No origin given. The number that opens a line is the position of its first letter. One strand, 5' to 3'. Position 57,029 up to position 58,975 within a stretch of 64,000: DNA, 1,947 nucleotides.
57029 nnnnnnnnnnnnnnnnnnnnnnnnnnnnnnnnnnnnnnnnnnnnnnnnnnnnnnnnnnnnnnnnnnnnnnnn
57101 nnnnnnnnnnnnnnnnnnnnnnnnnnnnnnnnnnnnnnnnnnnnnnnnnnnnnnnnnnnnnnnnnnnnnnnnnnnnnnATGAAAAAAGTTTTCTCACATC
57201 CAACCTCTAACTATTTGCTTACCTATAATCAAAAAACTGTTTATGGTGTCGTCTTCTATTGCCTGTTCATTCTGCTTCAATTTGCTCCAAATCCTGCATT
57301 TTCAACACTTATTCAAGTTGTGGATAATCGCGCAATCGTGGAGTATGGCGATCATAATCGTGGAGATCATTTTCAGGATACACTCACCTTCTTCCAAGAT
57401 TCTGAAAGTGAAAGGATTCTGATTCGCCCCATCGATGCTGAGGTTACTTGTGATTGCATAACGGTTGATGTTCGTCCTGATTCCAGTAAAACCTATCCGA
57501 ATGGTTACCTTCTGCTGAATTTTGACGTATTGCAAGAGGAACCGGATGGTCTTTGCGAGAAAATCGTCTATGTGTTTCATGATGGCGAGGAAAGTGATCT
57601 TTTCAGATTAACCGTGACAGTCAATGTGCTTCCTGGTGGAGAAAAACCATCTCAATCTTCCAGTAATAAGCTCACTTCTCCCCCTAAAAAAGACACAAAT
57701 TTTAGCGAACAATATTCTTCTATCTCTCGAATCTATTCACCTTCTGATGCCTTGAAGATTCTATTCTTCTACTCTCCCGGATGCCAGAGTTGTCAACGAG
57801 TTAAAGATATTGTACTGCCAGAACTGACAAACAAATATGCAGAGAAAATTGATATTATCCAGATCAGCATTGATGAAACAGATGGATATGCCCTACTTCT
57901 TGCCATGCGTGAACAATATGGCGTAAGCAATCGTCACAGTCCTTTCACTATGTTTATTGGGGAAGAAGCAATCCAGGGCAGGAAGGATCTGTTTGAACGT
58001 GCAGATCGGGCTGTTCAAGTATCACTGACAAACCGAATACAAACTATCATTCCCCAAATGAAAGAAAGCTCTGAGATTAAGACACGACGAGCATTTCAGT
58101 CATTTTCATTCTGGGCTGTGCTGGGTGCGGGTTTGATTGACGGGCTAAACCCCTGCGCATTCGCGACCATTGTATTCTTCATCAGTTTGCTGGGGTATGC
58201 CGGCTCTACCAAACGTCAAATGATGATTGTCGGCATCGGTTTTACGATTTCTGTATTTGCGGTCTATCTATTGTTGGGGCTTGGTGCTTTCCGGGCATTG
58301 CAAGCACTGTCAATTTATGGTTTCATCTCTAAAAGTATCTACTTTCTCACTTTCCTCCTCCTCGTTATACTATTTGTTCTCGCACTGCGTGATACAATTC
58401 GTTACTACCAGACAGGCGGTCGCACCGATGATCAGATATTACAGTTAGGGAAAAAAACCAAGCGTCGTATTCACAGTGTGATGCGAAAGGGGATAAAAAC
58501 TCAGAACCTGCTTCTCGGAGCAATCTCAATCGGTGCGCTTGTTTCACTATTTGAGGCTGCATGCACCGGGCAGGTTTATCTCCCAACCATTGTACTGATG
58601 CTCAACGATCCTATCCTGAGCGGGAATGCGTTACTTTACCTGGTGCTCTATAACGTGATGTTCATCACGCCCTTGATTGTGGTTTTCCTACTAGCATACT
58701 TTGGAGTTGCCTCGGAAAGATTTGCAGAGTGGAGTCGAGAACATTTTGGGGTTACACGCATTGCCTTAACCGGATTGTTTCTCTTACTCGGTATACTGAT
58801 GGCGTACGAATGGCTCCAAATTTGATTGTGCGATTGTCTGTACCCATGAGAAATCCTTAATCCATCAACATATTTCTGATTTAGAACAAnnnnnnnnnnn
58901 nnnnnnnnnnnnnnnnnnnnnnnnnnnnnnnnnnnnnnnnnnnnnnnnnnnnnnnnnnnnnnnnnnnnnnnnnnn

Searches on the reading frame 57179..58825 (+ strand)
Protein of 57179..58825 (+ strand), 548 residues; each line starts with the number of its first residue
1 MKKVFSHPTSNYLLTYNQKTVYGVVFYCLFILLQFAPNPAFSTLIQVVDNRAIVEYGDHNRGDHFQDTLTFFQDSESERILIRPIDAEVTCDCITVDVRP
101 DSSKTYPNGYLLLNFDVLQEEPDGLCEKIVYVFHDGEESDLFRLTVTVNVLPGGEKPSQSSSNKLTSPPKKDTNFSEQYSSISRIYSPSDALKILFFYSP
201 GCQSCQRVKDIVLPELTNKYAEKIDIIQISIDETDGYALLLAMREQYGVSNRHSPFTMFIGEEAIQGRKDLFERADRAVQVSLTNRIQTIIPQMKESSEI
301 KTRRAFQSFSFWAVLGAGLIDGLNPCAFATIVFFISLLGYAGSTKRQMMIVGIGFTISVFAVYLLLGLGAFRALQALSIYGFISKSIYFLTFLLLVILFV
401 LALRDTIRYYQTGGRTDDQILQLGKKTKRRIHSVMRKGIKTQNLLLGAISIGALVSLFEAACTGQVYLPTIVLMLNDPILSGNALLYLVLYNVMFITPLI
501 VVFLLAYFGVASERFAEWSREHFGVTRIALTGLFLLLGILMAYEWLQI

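Call 50: find_encoding_contigs(protein=window:57179-58825:+, flank=10000, max_places=4)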
Protein window:57179-58825:+ (548 aa): no gene with exactly this product is on record in the collection.
